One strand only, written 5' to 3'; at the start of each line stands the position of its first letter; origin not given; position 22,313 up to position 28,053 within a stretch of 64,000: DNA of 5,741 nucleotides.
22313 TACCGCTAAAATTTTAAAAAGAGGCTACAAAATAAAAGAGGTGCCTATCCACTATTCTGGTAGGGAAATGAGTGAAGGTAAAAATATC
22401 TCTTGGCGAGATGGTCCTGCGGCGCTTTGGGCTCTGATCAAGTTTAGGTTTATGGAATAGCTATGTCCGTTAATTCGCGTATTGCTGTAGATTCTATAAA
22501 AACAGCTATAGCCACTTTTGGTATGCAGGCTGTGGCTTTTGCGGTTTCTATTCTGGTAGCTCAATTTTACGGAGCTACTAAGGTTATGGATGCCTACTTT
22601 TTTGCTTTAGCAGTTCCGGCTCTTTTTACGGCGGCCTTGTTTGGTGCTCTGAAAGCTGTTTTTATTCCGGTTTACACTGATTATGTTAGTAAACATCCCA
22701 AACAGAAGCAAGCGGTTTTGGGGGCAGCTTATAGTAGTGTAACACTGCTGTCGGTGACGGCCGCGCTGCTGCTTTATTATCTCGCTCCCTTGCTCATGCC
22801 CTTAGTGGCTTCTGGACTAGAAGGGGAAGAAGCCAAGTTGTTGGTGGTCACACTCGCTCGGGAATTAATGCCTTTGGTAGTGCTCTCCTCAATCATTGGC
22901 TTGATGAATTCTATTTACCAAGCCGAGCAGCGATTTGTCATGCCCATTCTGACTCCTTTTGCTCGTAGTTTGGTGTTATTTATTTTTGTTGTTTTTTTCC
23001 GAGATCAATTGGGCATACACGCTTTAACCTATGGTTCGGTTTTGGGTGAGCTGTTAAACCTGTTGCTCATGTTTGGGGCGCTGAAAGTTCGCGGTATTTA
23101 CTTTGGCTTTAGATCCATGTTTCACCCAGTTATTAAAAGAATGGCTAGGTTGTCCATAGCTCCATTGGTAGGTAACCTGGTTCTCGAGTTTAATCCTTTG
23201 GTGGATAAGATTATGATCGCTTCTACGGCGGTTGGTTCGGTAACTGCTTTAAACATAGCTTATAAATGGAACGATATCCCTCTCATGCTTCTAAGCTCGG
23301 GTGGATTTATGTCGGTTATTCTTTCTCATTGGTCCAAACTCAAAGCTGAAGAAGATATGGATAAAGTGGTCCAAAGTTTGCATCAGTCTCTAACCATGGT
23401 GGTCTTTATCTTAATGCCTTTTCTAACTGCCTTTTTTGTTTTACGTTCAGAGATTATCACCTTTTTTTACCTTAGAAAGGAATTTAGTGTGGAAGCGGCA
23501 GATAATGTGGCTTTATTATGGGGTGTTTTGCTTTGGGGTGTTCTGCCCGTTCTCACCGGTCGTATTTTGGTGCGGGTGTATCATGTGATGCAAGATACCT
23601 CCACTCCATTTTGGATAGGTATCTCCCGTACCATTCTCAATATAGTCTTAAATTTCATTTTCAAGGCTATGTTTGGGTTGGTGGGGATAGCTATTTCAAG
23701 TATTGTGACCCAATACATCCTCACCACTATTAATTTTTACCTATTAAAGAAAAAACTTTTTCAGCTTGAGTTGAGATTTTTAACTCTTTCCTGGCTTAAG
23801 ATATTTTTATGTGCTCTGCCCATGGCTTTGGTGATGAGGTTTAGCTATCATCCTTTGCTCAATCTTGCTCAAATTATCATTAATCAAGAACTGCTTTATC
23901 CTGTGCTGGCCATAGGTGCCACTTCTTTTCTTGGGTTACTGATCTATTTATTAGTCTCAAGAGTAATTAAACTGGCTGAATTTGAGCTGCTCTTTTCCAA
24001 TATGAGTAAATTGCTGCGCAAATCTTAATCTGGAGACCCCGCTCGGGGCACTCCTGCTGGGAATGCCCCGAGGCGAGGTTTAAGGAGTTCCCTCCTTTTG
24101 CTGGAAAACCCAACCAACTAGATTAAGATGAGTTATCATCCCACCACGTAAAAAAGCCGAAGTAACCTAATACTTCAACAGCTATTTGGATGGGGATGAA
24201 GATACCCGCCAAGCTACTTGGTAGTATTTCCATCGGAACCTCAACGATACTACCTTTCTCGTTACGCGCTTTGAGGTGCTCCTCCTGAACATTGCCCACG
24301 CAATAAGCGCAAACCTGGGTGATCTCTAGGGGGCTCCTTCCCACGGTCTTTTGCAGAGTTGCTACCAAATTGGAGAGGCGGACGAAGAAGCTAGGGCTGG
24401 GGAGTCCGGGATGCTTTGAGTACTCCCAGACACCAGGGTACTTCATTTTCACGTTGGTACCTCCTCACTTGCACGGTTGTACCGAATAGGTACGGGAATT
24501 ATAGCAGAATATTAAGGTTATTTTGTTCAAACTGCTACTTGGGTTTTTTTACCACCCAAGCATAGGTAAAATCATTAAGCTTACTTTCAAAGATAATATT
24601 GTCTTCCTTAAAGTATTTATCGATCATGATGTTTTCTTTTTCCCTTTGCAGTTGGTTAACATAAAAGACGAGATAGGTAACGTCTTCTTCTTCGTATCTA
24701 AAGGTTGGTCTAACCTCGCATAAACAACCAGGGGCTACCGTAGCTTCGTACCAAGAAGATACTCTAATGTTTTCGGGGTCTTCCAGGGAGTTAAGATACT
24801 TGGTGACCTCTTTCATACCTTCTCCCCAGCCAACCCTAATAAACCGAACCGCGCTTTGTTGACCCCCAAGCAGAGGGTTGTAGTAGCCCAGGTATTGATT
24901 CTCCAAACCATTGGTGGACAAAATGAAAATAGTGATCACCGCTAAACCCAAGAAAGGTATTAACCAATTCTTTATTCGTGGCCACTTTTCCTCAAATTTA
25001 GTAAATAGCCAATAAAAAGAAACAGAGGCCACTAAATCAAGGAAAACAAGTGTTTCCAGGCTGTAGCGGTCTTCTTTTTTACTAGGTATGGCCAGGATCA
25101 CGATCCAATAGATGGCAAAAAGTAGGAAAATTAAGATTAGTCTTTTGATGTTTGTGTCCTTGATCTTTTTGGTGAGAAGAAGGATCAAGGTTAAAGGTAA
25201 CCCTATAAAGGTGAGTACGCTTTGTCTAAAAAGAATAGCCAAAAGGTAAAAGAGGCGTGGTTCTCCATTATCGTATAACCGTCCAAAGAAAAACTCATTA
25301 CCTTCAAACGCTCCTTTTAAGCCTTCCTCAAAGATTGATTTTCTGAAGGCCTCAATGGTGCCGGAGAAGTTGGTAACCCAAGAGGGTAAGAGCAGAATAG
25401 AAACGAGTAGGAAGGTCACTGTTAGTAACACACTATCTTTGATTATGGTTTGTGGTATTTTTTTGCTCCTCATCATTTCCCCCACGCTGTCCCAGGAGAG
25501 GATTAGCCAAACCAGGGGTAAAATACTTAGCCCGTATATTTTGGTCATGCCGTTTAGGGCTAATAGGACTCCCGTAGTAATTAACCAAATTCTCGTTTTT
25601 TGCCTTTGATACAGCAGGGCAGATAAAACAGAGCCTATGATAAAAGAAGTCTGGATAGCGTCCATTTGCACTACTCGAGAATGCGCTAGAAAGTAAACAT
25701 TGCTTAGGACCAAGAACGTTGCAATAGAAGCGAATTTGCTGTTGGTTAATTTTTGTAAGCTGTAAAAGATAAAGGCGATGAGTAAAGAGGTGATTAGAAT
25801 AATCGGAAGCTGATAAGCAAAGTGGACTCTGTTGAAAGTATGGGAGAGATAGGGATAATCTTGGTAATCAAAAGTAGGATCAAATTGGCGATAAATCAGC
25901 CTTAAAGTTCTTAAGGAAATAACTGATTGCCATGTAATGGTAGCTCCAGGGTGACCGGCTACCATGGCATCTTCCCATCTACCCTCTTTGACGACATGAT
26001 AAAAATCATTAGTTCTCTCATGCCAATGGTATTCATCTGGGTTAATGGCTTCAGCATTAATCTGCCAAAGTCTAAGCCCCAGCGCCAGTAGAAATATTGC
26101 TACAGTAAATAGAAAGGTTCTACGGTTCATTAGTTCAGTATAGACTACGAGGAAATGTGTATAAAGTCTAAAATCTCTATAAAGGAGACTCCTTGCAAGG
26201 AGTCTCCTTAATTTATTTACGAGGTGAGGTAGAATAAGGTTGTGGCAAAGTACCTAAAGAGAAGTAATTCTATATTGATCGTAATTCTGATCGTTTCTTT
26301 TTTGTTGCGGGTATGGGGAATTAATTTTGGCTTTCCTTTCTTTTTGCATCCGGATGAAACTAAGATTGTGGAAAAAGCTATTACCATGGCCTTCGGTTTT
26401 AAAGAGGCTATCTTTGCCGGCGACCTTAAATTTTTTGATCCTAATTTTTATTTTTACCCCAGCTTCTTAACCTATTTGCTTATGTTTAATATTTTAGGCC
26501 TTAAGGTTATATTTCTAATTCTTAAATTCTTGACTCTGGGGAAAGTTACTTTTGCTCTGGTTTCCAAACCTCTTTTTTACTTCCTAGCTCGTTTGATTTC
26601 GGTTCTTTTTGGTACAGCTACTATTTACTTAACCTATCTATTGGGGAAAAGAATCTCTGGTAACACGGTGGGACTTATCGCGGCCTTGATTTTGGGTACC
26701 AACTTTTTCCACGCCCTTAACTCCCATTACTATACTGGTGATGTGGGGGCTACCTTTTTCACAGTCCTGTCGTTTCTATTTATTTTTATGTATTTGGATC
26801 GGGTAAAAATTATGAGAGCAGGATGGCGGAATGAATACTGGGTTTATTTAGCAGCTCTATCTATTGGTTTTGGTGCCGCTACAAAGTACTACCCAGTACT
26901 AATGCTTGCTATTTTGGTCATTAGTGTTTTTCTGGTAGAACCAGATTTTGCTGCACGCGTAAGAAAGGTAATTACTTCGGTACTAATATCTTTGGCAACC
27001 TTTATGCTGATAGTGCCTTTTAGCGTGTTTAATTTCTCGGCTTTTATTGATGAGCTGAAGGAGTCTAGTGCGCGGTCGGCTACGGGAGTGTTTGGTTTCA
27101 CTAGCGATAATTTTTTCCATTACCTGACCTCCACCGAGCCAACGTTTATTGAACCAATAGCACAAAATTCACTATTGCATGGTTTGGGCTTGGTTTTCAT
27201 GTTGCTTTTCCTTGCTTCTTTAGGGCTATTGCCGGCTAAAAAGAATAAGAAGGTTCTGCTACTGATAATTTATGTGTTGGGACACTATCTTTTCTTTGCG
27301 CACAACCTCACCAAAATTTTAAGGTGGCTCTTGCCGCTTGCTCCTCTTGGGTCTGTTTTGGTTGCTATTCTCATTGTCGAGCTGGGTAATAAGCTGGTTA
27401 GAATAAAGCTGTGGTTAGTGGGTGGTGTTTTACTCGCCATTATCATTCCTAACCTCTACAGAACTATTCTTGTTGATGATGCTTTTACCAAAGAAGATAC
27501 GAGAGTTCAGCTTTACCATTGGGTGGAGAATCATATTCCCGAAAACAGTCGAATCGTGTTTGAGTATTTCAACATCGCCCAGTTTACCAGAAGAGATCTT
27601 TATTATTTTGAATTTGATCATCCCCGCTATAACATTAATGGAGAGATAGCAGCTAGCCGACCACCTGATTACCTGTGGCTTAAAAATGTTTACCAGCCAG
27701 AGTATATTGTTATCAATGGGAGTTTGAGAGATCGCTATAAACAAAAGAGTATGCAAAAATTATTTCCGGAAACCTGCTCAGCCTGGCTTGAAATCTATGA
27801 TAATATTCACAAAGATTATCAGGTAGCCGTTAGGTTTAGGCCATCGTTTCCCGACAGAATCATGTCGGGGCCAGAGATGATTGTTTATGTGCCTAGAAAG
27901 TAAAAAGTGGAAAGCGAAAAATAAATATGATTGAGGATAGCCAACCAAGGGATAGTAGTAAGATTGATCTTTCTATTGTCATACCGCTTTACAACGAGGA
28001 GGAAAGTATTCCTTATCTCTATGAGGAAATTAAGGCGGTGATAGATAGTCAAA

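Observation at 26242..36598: Tandem paralog family sharing an N-terminal RxWGI...GFPF(L)YHPDEP motif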

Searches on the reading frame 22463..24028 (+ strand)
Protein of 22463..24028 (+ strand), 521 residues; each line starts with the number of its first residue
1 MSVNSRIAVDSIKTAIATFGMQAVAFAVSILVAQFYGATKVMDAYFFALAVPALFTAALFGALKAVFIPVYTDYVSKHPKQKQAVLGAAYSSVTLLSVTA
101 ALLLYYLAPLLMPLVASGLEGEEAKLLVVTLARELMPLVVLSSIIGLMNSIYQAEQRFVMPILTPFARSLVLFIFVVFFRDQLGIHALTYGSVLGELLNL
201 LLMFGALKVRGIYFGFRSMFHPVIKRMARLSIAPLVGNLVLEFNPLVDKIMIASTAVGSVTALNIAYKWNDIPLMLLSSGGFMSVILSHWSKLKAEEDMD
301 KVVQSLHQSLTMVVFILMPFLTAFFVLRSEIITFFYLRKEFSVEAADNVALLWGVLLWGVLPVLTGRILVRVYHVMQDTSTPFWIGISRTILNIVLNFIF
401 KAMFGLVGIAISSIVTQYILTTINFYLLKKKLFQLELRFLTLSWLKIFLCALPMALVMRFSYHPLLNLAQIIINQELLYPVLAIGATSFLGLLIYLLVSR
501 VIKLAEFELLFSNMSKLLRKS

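Call 4: search_protein_families(library=pfam, proteins=[window:22463-24028:+], max_evalue=0.01)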
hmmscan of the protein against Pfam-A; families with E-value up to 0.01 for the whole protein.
window:22463-24028:+ (521 aa): 2 families
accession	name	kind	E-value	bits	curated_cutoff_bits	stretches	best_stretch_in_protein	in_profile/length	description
PF03023.19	MurJ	-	1.2e-49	169.6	27.4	1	33-458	2-429/451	Lipid II flippase MurJ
PF01554.23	MatE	-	4.1e-05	23.8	24.9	1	239-399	7-161/161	MatE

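Call 86: search_protein_families(library=ncbifam, proteins=[window:22463-24028:+], max_evalue=0.001)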
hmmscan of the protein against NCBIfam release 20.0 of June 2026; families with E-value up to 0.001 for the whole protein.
window:22463-24028:+ (521 aa): 2 families
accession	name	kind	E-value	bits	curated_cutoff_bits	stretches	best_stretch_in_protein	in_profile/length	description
TIGR01695.1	murJ_mviN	equivalog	6.3e-56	190.1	235.55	1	14-511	9-505/506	murein biosynthesis integral membrane protein MurJ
TIGR00797.1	matE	subfamily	1.9e-09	37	147.4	1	243-444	11-209/396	MATE family efflux transporter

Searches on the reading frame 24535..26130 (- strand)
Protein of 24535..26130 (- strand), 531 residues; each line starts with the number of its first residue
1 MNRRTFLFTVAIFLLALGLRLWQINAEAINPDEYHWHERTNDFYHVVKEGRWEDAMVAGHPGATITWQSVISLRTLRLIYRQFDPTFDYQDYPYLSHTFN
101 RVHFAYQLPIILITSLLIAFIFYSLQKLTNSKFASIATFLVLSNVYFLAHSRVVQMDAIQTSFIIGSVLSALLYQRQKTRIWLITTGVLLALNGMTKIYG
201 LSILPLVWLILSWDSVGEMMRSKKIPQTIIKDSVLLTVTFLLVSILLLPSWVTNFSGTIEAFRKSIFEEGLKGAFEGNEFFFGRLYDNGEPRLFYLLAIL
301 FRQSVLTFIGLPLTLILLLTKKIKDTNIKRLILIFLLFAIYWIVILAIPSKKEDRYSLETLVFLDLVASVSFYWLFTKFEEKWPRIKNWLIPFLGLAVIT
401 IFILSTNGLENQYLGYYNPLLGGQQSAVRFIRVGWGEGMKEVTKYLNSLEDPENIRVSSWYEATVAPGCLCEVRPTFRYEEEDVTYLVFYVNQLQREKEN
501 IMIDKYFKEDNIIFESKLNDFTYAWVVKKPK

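Call 4: search_protein_families(library=pfam, proteins=[window:24535-26130:-], max_evalue=0.01)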
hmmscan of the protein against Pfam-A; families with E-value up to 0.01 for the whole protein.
window:24535-26130:- (531 aa): 2 families
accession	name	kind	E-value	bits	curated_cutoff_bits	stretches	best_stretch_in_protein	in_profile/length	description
PF02366.24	PMT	-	6.8e-11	42.6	22.7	1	79-253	58-233/245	Dolichyl-phosphate-mannose-protein mannosyltransferase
PF13231.12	PMT_2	-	7.5e-06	26.7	26.1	1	99-226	17-143/160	Dolichyl-phosphate-mannose-protein mannosyltransferase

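Call 7: search_protein_families(library=ncbifam, proteins=[window:24535-26130:-], max_evalue=0.01)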
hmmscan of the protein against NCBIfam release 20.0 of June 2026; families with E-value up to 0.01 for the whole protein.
window:24535-26130:- (531 aa): 2 families
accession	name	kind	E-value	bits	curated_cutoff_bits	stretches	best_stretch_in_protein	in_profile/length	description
NF045937.1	MSC_0624_12TM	equivalog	8.1e-05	21.3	70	1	292-420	282-404/445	MSC_0624 family F1-like ATPase-associated membrane protein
TIGR03663.1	TIGR03663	subfamily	0.0009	18.4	126.25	1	106-345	73-305/435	flippase activity-associated protein Agl23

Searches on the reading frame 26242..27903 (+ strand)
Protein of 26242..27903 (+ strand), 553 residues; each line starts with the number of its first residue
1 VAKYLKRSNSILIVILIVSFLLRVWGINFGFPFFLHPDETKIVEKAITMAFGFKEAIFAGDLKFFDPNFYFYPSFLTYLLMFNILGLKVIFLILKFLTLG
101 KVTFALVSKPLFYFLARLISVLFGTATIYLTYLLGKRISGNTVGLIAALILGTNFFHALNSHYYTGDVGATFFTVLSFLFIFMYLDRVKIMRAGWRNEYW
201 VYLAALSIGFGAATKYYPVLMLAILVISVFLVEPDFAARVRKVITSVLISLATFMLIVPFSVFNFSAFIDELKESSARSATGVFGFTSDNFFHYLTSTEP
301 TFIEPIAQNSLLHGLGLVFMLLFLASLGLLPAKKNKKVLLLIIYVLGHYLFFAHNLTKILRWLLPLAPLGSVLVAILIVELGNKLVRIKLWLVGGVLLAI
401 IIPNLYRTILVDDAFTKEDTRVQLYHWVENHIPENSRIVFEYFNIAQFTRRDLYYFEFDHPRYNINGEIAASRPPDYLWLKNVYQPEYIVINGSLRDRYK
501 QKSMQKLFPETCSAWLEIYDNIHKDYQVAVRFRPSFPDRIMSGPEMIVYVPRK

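Call 4: search_protein_families(library=pfam, proteins=[window:26242-27903:+], max_evalue=0.01)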
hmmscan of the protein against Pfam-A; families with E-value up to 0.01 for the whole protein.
window:26242-27903:+ (553 aa): 1 family
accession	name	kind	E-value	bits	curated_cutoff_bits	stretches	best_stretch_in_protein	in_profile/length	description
PF13231.12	PMT_2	-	2.7e-08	34.6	26.1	1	115-261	23-158/160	Dolichyl-phosphate-mannose-protein mannosyltransferase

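Call 7: search_protein_families(library=ncbifam, proteins=[window:26242-27903:+], max_evalue=0.01)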
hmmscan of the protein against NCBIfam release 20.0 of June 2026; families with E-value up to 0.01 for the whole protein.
window:26242-27903:+ (553 aa): 0 families

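Call 38: find_homologous_proteins(query=window:26242-27903:+, max_evalue=1e-10)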
Query window:26242-27903:+ (553 aa): 29 proteins with E <= 1e-10 among 8000 candidates.
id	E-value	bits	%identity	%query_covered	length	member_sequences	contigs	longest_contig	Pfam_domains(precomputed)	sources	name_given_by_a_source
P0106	0.0e+0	1222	100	100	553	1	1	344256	PF13231.13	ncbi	-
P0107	9.5e-170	584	50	99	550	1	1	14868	PF02366.25,PF13231.13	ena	-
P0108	6.7e-100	354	37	99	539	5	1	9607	PF02366.25,PF13231.13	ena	-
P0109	3.1e-96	341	39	99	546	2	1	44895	PF09594.17,PF02366.25,PF13231.13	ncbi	ncbi:MAG: phospholipid carrier-dependent glycosyltransferase [bacterium]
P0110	1.3e-94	336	37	99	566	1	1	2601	PF02366.25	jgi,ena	-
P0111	3.8e-93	331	39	98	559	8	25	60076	PF02366.25,PF13231.13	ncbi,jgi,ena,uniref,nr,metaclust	ncbi:hypothetical protein COT69_02730 [candidate division WWE3 bacterium CG09_land_8_20_14_0_10_39_2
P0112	1.5e-92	329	38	99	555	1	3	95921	PF09594.17,PF02366.25,PF13231.13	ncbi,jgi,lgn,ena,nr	ncbi:MAG: phospholipid carrier-dependent glycosyltransferase [Patescibacteria group bacterium]|nr:ph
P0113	3.5e-89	318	34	99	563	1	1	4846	PF09594.17,PF02366.25,PF13231.13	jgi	-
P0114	3.7e-27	113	30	84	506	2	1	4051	PF02366.25,PF13231.13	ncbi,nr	ncbi:MAG: glycosyltransferase family 39 protein [candidate division KSB1 bacterium]|nr:glycosyltrans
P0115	4.8e-23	100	28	84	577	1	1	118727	PF13231.13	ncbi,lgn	-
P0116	2.8e-22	97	25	80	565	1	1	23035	PF13231.13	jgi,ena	jgi:hypothetical protein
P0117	1.1e-21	95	26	93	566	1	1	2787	PF02366.25,PF13231.13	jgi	jgi:4-amino-4-deoxy-L-arabinose transferase-like glycosyltransferase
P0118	2.0e-20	91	25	94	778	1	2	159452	PF02366.25,PF13231.13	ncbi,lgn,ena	-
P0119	1.1e-19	89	27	76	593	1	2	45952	PF02366.25,PF13231.13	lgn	-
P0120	7.1e-18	83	25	89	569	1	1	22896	PF02366.25,PF13231.13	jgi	jgi:4-amino-4-deoxy-L-arabinose transferase-like glycosyltransferase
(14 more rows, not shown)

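Call 39: find_encoding_contigs(protein=P0106, flank=2000, max_places=2)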
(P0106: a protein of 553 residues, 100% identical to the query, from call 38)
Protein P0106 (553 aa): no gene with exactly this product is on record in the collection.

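Call 40: list_cluster_members(proteins=[P0106, P0111, P0001])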
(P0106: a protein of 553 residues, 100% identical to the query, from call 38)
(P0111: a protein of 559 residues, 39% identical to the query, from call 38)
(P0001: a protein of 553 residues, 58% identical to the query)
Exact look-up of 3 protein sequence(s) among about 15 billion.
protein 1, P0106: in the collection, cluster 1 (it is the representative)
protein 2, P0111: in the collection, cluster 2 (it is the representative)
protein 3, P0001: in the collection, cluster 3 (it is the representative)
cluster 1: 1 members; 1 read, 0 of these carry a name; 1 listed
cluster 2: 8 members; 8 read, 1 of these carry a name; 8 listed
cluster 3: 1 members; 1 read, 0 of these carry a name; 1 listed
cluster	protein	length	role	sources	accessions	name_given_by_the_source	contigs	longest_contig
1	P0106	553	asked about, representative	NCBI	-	-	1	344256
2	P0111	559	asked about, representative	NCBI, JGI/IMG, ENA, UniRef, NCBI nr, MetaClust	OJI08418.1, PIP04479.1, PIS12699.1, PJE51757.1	hypothetical protein COT69_02730 [candidate division WWE3 bacterium ... | ArnT-like N-terminal domain-containing protein n=2 Tax=Katanobacteria TaxID=422282 ... | MAG: hypothetical protein BK003_02585 [bacterium CG09_39_24]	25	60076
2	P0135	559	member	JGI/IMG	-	-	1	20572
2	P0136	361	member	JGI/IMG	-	-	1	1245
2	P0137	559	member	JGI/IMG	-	-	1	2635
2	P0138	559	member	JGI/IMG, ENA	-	-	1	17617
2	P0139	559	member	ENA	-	-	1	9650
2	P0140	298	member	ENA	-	-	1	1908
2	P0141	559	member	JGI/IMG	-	-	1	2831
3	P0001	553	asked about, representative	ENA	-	-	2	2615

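Call 41: find_encoding_contigs(protein=P0111, flank=10000, max_places=2)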
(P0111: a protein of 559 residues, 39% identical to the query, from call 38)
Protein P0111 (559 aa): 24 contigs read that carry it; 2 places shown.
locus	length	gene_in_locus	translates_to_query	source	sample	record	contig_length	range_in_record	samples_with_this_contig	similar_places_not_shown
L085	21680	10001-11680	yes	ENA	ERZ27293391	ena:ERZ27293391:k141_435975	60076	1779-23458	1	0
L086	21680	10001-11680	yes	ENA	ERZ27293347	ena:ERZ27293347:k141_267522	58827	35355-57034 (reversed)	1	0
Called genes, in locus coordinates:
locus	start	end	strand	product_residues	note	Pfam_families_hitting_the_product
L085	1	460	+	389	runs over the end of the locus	PF20706:GT4-conflict, PF13439:Glyco_transf_4, PF00534:Glycos_transf_1, PF13692:Glyco_trans_1_4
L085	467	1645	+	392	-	PF13439:Glyco_transf_4, PF00534:Glycos_transf_1, PF13692:Glyco_trans_1_4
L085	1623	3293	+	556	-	PF02366:PMT, PF13231:PMT_2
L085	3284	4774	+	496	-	-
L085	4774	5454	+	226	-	PF00535:Glycos_transf_2, PF10111:Glyco_tranf_2_2 (weak)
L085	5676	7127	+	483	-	-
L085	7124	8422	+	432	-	-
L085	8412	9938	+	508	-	PF13231:PMT_2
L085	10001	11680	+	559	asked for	PF02366:PMT, PF13231:PMT_2 (weak)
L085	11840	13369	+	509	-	PF03023:MurJ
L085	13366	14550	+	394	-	PF13439:Glyco_transf_4, PF13579:Glyco_trans_4_4 (weak), PF00534:Glycos_transf_1, PF13692:Glyco_trans_1_4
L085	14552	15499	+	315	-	PF00535:Glycos_transf_2, PF10111:Glyco_tranf_2_2 (weak)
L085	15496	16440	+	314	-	PF03706:LPG_synthase_TM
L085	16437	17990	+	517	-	PF02366:PMT, PF13231:PMT_2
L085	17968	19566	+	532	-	PF13231:PMT_2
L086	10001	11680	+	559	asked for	PF02366:PMT, PF13231:PMT_2 (weak)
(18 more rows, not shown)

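Call 42: find_encoding_contigs(protein=P0107, flank=10000, max_places=2)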
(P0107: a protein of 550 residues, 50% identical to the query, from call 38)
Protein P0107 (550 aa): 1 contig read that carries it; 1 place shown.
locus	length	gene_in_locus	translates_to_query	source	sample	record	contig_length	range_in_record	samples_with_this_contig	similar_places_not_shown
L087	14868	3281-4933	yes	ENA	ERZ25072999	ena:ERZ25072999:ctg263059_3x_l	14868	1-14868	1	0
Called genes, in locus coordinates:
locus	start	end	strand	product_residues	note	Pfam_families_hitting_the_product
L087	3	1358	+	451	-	?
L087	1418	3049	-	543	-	PF02366:PMT, PF13231:PMT_2 (weak)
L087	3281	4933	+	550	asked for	PF02366:PMT, PF13231:PMT_2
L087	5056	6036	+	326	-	PF13641:Glyco_tranf_2_3 (weak), PF00535:Glycos_transf_2, PF10111:Glyco_tranf_2_2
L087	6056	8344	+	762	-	PF02366:PMT, PF13231:PMT_2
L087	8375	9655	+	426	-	PF20706:GT4-conflict (faint), PF13439:Glyco_transf_4, PF13579:Glyco_trans_4_4, PF00534:Glycos_transf_1, PF13692:Glyco_trans_1_4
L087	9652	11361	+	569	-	PF13231:PMT_2, PF02366:PMT (weak)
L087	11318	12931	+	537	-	PF02366:PMT, PF13231:PMT_2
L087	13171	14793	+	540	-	PF02366:PMT (weak), PF13231:PMT_2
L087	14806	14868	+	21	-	?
